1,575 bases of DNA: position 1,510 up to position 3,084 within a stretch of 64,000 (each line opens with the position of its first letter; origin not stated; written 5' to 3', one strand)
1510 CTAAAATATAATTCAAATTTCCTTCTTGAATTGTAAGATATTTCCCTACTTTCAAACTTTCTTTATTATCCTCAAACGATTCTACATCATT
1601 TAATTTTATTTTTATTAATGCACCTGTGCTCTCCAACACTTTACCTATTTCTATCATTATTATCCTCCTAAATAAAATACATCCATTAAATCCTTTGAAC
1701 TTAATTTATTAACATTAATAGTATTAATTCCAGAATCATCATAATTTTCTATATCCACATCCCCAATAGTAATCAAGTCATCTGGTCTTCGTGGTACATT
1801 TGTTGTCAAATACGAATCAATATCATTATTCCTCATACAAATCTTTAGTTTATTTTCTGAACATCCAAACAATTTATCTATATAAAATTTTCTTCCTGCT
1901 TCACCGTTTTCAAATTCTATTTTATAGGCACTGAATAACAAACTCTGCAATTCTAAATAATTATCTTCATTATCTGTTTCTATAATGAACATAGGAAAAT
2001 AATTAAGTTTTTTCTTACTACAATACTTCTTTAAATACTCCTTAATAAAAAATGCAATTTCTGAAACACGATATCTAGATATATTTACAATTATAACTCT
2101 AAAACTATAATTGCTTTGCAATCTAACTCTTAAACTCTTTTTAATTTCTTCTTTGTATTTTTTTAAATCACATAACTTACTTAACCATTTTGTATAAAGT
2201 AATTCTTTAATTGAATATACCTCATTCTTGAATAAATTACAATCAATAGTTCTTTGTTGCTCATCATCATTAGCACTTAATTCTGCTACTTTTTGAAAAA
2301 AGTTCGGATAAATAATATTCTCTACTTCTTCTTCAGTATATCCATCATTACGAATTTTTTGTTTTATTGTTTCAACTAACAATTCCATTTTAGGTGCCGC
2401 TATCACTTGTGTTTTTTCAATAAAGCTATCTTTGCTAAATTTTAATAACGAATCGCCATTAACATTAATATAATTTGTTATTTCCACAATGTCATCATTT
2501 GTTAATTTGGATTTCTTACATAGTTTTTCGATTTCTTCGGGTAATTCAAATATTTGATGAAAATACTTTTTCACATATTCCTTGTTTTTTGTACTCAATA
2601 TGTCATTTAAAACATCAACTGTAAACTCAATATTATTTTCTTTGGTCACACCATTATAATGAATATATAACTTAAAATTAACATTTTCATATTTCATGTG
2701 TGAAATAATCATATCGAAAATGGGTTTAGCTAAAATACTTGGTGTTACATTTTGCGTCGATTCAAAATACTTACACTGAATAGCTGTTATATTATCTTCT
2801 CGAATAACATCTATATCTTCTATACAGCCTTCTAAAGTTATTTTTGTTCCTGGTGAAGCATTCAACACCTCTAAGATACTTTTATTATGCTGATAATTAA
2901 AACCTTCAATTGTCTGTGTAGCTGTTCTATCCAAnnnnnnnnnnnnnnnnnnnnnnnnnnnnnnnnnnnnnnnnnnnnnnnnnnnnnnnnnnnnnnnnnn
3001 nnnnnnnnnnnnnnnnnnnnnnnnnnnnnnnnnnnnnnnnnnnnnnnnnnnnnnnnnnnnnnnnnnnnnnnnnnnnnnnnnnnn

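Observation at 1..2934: DUF4297 nuclease-like protein plus HerA-like ATPase two-gene defense module at the window edge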

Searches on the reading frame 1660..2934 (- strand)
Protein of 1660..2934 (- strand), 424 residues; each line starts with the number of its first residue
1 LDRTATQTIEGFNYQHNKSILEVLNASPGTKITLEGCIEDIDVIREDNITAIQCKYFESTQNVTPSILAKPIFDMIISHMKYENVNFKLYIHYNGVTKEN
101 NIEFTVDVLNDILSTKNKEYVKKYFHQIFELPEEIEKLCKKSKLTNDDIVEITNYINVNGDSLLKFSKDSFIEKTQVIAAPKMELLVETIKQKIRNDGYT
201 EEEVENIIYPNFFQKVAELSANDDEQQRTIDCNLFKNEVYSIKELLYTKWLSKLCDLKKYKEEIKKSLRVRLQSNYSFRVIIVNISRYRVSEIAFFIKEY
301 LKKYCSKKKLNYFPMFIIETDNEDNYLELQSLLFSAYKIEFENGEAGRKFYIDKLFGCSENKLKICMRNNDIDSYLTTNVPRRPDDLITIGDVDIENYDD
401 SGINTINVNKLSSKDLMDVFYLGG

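Call 5: search_protein_families(library=pfam, proteins=[window:1660-2934:-], max_evalue=1)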
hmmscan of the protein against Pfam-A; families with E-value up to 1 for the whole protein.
window:1660-2934:- (424 aa): 4 families
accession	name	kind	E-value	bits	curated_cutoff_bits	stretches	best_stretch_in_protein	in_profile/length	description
PF13156.12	Mrr_cat_2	-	0.018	15.3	22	1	44-64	35-59/127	Restriction endonuclease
PF09442.15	DUF2018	-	0.024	16.1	25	1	110-175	10-75/83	Domain of unknown function (DUF2018)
PF08522.16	BT_3987-like_N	-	0.097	13.8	25.9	1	83-147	25-85/120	BT_3987-like, N-terminal domain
PF11569.14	Homez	-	0.23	11.7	21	0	122-146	15-40/57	Homeodomain leucine-zipper encoding, Homez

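Call 6: search_protein_families(library=padloc, proteins=[window:1660-2934:-], max_evalue=1)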
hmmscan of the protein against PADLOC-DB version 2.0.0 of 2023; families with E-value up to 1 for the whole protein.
window:1660-2934:- (424 aa): 1 family
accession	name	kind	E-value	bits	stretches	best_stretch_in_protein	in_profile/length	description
PDLC02187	DUF4297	-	3.1e-32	110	1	1-375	2-360/404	-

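Call 7: search_solved_structures(query=window:1660-2934:-, max_evalue=10, show_alignments=3)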
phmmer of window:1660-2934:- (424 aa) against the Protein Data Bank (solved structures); distinct sequences matched with E-value up to 10: 5.
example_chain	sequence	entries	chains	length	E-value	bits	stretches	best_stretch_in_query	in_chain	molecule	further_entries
8ziq_A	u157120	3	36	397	9.4e-37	130.4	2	169-414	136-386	DUF4297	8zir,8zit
9c1m_A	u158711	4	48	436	1.1e-34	123.5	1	1-409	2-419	DUF4297 domain-containing protein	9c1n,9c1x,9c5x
8xav_G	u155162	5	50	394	2.2e-17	66.6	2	1-132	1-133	DUF4297 | Restriction endonuclease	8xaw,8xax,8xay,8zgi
2klr_A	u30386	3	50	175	0.23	13.8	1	65-155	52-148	Alpha-crystallin B chain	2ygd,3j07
6egc_A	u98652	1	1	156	2.3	10.5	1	117-209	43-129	SC_2L4HC2_23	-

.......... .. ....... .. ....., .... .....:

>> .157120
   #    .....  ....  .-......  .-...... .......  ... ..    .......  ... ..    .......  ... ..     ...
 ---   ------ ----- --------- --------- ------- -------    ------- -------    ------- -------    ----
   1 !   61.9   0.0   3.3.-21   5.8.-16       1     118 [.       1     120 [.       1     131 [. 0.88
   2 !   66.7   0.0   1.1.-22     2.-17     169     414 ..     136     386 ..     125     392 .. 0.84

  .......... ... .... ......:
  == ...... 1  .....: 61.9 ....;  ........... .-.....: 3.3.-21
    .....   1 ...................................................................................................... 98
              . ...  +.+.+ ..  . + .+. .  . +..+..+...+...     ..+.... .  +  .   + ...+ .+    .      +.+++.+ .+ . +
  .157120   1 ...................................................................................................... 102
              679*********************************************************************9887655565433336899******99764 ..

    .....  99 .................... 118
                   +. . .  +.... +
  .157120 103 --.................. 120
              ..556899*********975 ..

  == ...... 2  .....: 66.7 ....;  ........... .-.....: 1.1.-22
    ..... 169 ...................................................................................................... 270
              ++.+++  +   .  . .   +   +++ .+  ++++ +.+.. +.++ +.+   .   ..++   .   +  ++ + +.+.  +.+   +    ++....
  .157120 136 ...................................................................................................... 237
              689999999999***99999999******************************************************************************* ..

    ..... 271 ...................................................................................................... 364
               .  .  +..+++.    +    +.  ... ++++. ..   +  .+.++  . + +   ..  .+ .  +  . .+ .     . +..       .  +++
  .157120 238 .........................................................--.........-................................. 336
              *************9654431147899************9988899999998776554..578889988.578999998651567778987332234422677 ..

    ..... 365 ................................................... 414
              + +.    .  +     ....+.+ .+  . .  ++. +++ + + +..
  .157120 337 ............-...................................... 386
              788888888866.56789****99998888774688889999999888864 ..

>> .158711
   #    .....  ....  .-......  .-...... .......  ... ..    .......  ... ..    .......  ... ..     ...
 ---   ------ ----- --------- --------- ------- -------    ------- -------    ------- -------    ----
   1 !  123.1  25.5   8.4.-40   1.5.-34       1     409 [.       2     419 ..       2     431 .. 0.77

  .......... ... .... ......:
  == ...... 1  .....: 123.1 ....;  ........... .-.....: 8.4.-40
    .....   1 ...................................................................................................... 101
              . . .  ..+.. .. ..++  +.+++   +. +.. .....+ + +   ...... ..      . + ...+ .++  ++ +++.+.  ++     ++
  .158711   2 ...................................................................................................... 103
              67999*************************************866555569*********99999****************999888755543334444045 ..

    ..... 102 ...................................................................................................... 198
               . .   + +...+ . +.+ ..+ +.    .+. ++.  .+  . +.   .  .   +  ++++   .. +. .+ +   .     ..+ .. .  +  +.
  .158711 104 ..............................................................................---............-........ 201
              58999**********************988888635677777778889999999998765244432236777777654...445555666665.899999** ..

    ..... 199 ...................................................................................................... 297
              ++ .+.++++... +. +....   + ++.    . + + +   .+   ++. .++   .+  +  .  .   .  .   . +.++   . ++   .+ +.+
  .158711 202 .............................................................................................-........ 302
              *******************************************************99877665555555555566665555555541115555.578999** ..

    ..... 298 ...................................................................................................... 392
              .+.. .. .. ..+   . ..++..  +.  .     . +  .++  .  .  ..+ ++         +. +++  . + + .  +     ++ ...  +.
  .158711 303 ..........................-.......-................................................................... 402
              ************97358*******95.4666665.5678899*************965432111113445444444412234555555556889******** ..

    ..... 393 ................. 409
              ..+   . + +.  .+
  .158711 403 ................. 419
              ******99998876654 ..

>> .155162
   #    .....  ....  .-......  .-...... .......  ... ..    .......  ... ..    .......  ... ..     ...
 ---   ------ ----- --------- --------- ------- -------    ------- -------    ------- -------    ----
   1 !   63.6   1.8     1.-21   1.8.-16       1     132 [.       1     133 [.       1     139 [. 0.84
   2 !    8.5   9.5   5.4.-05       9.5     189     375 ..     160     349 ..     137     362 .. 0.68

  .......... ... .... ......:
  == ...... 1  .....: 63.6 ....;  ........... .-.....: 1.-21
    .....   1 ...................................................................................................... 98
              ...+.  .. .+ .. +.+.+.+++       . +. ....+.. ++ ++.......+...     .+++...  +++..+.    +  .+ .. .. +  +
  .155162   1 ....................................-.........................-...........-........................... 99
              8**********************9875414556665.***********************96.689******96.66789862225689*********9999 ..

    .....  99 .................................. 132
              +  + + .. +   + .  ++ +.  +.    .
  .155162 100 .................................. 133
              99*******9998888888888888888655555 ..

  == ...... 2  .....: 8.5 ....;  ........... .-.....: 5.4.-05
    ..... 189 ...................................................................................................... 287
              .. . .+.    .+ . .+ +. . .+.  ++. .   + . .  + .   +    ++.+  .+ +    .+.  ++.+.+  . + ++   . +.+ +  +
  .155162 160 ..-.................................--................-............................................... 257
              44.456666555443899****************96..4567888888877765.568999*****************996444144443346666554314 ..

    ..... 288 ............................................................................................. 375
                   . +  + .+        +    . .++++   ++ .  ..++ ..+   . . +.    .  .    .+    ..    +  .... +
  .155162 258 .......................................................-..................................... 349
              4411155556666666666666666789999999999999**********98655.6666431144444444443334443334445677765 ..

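Call 9: search_protein_families(library=ncbifam, proteins=[window:1660-2934:-], max_evalue=0.01)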
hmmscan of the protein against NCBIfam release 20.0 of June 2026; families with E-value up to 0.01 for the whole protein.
window:1660-2934:- (424 aa): 1 family
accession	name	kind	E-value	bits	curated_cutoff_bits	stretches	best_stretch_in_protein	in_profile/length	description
NF042945.1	DUF4297_antiphage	equivalog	3.3e-37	128.4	300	1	3-356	1-333/400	DUF4297 family anti-phage-associated protein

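Call 11: find_encoding_contigs(protein=window:1660-2934:-, flank=10000, max_places=10)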
Protein window:1660-2934:- (424 aa): 23 contigs read that carry it; 10 places shown.
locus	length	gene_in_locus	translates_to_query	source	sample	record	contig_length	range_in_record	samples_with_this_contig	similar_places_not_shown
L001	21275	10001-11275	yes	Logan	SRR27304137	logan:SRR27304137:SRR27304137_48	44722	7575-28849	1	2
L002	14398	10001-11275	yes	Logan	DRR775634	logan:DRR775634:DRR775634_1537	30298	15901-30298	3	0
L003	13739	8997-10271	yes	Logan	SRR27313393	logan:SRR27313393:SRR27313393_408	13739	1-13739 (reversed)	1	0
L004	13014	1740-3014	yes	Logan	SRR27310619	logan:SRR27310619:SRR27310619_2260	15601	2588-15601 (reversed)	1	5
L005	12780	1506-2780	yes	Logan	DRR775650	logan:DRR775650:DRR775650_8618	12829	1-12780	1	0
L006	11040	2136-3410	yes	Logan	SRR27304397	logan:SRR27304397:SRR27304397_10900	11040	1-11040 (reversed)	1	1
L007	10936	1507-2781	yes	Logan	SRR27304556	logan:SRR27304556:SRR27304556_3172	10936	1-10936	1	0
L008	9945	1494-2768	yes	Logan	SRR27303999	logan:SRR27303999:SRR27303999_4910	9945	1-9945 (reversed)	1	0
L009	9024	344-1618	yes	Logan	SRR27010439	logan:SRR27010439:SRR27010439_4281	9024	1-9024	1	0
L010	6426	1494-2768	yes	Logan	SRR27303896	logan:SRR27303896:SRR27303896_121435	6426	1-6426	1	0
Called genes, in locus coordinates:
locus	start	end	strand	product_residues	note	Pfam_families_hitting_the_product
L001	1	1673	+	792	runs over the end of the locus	PF01588:tRNA_bind, PF03483:B3_4, PF03484:B5, PF17759:tRNA_synthFbeta, PF03147:FDX-ACB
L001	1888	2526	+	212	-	PF01863:YgjP-like, PF10263:SprT-like (weak), PF08325:WLM (weak)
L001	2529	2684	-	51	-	-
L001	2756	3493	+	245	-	PF22435:MRM3-like_sub_bind, PF00588:SpoU_methylase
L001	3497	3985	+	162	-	PF01782:RimM, PF05239:PRC (faint)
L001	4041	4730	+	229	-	PF01746:tRNA_m1G_MT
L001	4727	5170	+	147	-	-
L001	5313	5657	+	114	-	PF01245:Ribosomal_L19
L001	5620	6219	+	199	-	PF10502:Peptidase_S26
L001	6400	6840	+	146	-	PF00583:Acetyltransf_1, PF13673:Acetyltransf_10, PF13508:Acetyltransf_7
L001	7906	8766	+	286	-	PF02498:Bro-N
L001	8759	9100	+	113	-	PF21757:DUF6870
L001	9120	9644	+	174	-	PF13302:Acetyltransf_3, PF00583:Acetyltransf_1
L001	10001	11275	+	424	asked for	-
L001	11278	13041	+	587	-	PF01935:DUF87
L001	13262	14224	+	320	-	PF14280:DUF4365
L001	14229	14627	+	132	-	-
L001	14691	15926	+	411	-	PF00239:Resolvase, PF07508:Recombinase, PF13408:Zn_ribbon_recom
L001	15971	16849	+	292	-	PF03193:RsgA_GTPase (weak), PF01926:MMR_HSR1, PF02421:FeoB_N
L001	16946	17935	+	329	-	PF01351:RNase_HII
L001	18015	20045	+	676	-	PF01751:Toprim, PF01131:Topoisom_bac, PF01396:Zn_ribbon_Top1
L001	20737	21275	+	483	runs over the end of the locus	-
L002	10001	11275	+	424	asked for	-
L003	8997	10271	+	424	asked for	-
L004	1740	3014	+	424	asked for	-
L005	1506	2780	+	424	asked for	-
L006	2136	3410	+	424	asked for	-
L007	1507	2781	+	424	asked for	-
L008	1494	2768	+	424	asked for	-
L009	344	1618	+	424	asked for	-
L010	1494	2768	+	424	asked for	-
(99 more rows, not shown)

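Call 21: search_protein_families(library=padloc, proteins=[L001:13262-14224:+, L001:14229-14627:+, L001:14691-15926:+, L001:7906-8766:+, L001:8759-9100:+, L001:9120-9644:+, L001:6400-6840:+, L001:11278-13041:+], max_evalue=0.01)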
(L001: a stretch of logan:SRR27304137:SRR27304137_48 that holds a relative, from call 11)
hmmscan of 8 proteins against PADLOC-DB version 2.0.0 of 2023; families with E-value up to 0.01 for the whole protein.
L001:13262-14224:+ (320 aa): 4 families
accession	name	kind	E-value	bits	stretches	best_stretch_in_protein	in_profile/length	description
PDLC02398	Aga_REase-PNTD1-PNTD2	-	5.7e-16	56.5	1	5-113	11-113/429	Class I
PDLC02415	Aga_REase-PNTD1-PNTD2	-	2.7e-09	34.3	1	3-114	8-118/423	Class I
PDLC04290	PDC-M02A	-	3.4e-05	21.6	1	6-112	9-119/170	-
PDLC04297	PDC-M02A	-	0.0019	16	1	3-111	5-113/165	-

L001:14229-14627:+ (132 aa): 0 families

L001:14691-15926:+ (411 aa): 0 families

L001:7906-8766:+ (286 aa): 3 families
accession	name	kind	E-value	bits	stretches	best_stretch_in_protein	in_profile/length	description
PDLC04920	PDC-S13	-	1.6e-112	373.5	1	9-279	7-277/286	-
PDLC04841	PDC-S04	-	2.2e-25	87.9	1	10-118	8-118/292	-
PDLC04918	PDC-S13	-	0.00018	19.6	1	161-228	85-154/214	-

L001:8759-9100:+ (113 aa): 0 families

L001:9120-9644:+ (174 aa): 0 families

L001:6400-6840:+ (146 aa): 0 families

L001:11278-13041:+ (587 aa): 15 families
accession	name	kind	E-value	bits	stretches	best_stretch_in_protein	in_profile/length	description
PDLC02188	HerA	-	3.7e-165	549.1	1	13-583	17-577/578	-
PDLC04105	HerA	-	2.9e-137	456.7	1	4-586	12-573/576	-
PDLC04104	HerA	-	4.5e-86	287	2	322-585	117-374/379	-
PDLC04098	HerA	-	3.4e-81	271.8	2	329-583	431-684/686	-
PDLC04102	HerA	-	2.2e-79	265.5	2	341-569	415-640/654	-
PDLC04106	HerA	-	6.1e-79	264.3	2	344-584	428-664/667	-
PDLC02185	HerA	-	2.2e-55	186.5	1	68-568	90-581/585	-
PDLC04100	HerA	-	8.2e-52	174.7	1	70-570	92-576/580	-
PDLC04103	HerA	-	1.4e-51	173.6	1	80-568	107-576/579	-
PDLC04101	HerA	-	1.1e-41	140.9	1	72-406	93-397/400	-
PDLC04097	HerA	-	6e-39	132.2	2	386-568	431-613/618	-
PDLC04107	HerA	-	4.4e-22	76.5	1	82-259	106-286/306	-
PDLC04140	mad8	-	3.4e-20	70.8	1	141-549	28-300/314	mads_8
PDLC01055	HerA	-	1.2e-14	52.1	2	436-544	418-520/532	Type III coevolved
PDLC04099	HerA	-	3.8e-13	47.2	1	113-194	142-212/214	-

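Call 22: search_protein_families(library=pfam, proteins=[L001:13262-14224:+, L001:14229-14627:+, L001:14691-15926:+, L001:7906-8766:+, L001:8759-9100:+, L001:9120-9644:+, L001:11278-13041:+], max_evalue=0.01)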
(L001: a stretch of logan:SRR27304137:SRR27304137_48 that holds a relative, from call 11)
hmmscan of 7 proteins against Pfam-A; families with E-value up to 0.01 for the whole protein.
L001:13262-14224:+ (320 aa): 1 family
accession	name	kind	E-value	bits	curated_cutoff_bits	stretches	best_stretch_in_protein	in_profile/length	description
PF14280.11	DUF4365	-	8.9e-34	117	24.3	1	6-143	1-136/139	Domain of unknown function (DUF4365)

L001:14229-14627:+ (132 aa): 0 families

L001:14691-15926:+ (411 aa): 4 families
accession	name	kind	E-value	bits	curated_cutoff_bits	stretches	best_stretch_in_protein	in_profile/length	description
PF07508.19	Recombinase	-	2.4e-23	82.8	21.1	1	181-300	1-100/102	Recombinase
PF00239.26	Resolvase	-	1.3e-21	77.6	23.3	1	7-118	2-108/145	Resolvase, N terminal domain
PF13408.12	Zn_ribbon_recom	-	1.1e-12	48.5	25.3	1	312-365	2-57/58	Recombinase zinc beta ribbon domain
PF14287.11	DUF4368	-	0.0012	19.5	25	1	374-397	24-47/67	Domain of unknown function (DUF4368)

L001:7906-8766:+ (286 aa): 1 family
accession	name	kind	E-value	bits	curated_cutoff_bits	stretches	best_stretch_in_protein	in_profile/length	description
PF02498.22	Bro-N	-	9.1e-09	36.3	25.6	1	16-111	1-92/96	BRO family, N-terminal domain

L001:8759-9100:+ (113 aa): 1 family
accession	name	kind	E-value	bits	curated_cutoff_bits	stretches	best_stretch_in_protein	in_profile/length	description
PF21757.2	DUF6870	-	1.1e-17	64.1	24.4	1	39-107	2-70/71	Family of unknown function (DUF6870)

L001:9120-9644:+ (174 aa): 2 families
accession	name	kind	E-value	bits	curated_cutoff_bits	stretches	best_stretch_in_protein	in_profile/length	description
PF13302.13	Acetyltransf_3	-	2.2e-28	100.1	25.4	1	10-148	1-138/138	Acetyltransferase (GNAT) domain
PF00583.31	Acetyltransf_1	-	9.4e-09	36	20.7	1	45-147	18-116/116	Acetyltransferase (GNAT) family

L001:11278-13041:+ (587 aa): 3 families
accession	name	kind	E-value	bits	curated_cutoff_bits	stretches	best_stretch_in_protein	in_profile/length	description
PF01935.23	DUF87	-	6.2e-30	105.4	23.2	1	119-413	2-220/220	Helicase HerA, central domain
PF01580.24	FtsK_SpoIIIE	-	8.1e-05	22.6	24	0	137-162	39-61/221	FtsK/SpoIIIE family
PF10412.15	TrwB_AAD_bind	-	0.0019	17.6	20.5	1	141-209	16-71/387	Type IV secretion-system coupling protein DNA-binding domain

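Call 24: find_related_loci(query=L001:11278-13041:+, collection=genome_contigs, flank=10000)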
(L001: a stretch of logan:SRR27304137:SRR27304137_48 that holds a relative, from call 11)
Query L001:11278-13041:+ (587 aa) in genome_contigs; peptide patterns used: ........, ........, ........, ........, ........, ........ (x = any residue, [..] = any of these).
95 stretches matched a pattern; 2 encode a relative of the query (tblastn E <= 1e-3); 2 distinct loci.
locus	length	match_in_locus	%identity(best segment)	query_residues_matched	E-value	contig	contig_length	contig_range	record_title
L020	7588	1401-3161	100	1-587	0e+0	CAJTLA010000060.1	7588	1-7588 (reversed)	MAG TPA_asm: uncultured Bacilli bacterium isolate MGBC102946 genome assembly, contig: MGBC102946.60, whole genome shotgu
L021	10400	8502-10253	79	1-583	0e+0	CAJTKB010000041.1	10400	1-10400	MAG TPA_asm: uncultured Bacilli bacterium isolate MGBC103219 genome assembly, contig: MGBC103219.41, whole genome shotgu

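Call 29: search_protein_families(library=pfam, proteins=[L021:70-375:+, L021:489-1559:+, L021:1556-2467:-, L021:2581-3216:+, L021:3226-3792:+, L021:3872-4585:-, L021:4848-6863:+], max_evalue=0.001)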
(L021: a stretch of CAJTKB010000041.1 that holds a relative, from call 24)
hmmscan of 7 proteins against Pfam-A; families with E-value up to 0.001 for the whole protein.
L021:70-375:+ (101 aa): 0 families

L021:489-1559:+ (356 aa): 3 families
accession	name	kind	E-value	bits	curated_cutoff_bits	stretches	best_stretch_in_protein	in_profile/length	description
PF00768.25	Peptidase_S11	-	2.2e-59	201.3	27.6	1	27-246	11-237/239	D-alanyl-D-alanine carboxypeptidase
PF07943.18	PBP5_C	-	8.2e-08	32.7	21.2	1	285-346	27-90/91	Penicillin-binding protein 5, C-terminal domain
PF13354.11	Beta-lactamase2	-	2.8e-05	24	22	1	32-220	3-189/214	Beta-lactamase enzyme family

L021:1556-2467:- (303 aa): 1 family
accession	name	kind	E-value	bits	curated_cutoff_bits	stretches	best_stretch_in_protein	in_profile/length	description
PF00149.33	Metallophos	-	5e-09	37.3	21.5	1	77-237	2-186/191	Calcineurin-like phosphoesterase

L021:2581-3216:+ (211 aa): 0 families

L021:3226-3792:+ (188 aa): 0 families

L021:3872-4585:- (237 aa): 1 family
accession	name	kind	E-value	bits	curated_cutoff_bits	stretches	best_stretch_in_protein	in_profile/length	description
PF02517.21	Rce1-like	-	6.7e-17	62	22.4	1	138-229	4-92/93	Type II CAAX prenyl endopeptidase Rce1-like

L021:4848-6863:+ (671 aa): 5 families
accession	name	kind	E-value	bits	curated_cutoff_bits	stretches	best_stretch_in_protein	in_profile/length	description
PF00270.35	DEAD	-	4.7e-25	88.7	26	1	259-419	1-163/167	DEAD/DEAH box helicase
PF00271.37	Helicase_C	-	1.9e-24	86.4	23.5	1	456-574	6-109/110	Helicase conserved C-terminal domain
PF04851.21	ResIII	-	1.8e-14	54.5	22.5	1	256-415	2-162/164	Type III restriction enzyme, res subunit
PF17191.10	RecG_wedge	-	2.1e-13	50.6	23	1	11-161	3-155/162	RecG wedge domain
PF19833.4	RecG_dom3_C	-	8.2e-12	45.4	26.8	1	598-657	2-62/87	ATP-dependent DNA helicase RecG, domain 3, C-terminal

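Call 31: find_homologous_proteins(query=window:1660-2934:-, max_evalue=0.001)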
Query window:1660-2934:- (424 aa): 43 proteins with E <= 0.001 among 5720 candidates.
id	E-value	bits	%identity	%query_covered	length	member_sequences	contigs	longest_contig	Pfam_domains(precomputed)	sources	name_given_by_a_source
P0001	2.3e-274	928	100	100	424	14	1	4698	-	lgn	-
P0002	6.1e-142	492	55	100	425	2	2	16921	-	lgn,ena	-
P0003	6.7e-125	436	51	100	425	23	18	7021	-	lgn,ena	-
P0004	2.6e-124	434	51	100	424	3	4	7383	-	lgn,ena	-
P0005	3.4e-122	427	51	100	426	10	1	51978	-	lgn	-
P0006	5.2e-120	419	49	100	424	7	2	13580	-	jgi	-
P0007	3.7e-118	413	48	100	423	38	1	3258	-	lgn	-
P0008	4.6e-118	413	48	100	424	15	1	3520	-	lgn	-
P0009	2.0e-117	411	50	100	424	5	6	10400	-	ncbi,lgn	-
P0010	7.5e-117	409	48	100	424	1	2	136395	-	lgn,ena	-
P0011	8.0e-117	409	49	100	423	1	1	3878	-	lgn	-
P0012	1.1e-116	409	49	100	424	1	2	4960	-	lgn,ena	-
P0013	8.1e-116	406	48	100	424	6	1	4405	-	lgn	-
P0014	9.1e-116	405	48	100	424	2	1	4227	-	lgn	-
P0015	2.7e-115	404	48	100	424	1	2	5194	-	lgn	-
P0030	3.8e-31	127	29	83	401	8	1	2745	-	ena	-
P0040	2.7e-26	111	27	100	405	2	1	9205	-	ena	-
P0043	1.6e-9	56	25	67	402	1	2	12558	-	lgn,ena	-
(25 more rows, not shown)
